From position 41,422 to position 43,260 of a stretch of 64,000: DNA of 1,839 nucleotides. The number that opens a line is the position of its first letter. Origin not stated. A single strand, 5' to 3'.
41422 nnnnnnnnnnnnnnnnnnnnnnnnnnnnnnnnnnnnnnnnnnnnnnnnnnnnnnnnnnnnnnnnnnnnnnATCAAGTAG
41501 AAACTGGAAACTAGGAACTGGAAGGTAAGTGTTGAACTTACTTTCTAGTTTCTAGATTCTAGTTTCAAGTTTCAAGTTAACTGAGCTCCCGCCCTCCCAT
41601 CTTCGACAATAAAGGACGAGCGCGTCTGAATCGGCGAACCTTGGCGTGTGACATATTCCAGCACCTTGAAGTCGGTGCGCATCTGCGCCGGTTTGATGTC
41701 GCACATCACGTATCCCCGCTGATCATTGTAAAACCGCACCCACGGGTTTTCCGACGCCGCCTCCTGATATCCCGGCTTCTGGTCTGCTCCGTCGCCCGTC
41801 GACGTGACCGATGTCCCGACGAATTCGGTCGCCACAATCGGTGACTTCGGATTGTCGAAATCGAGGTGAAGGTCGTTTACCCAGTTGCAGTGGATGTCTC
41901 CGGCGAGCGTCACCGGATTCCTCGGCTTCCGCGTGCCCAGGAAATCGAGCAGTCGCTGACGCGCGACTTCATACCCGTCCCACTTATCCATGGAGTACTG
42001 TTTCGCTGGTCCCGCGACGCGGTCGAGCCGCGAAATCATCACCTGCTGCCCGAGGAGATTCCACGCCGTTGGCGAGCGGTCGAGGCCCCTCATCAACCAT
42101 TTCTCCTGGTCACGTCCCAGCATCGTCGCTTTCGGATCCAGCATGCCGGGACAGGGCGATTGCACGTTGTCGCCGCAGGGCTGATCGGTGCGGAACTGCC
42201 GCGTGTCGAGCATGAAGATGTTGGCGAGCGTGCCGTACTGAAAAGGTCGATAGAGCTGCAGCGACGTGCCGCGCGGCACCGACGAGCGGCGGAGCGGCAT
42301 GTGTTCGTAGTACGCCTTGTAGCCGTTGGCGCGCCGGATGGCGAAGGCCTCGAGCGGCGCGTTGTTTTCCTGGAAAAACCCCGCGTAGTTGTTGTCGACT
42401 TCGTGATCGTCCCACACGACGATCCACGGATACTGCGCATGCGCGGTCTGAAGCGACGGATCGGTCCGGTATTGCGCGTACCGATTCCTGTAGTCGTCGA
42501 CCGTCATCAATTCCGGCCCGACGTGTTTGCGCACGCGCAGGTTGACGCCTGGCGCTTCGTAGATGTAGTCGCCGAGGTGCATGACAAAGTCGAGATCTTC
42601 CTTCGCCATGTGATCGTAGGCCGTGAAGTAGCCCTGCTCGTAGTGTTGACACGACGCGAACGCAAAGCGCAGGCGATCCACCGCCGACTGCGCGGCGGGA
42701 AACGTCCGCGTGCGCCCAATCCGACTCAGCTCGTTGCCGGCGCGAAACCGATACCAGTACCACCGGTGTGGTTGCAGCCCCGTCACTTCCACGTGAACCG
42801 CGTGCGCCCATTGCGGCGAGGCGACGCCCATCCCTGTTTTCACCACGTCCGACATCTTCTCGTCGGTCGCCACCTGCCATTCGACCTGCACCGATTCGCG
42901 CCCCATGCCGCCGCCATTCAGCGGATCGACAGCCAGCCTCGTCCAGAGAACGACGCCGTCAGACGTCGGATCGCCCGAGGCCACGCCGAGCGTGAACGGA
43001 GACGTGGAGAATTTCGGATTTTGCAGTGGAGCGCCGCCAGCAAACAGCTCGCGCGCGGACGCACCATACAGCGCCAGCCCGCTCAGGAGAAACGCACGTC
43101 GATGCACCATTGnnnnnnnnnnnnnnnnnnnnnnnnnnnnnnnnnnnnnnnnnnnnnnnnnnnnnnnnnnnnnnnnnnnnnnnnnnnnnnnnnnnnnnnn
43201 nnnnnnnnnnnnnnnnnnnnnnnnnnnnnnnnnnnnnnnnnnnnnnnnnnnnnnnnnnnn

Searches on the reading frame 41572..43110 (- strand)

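Call 65: search_protein_families(library=pfam, proteins=[window:41572-43110:-], max_evalue=0.001)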
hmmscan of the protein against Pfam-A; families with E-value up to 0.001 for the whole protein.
window:41572-43110:- (512 aa): 2 families
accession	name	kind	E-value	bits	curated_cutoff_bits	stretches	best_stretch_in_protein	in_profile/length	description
PF09423.15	PhoD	-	3.5e-117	391.8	27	1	149-481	1-343/343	PhoD-like phosphatase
PF16655.11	PhoD_N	-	1.7e-33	115.5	30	1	41-136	1-90/90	PhoD-like phosphatase, N-terminal domain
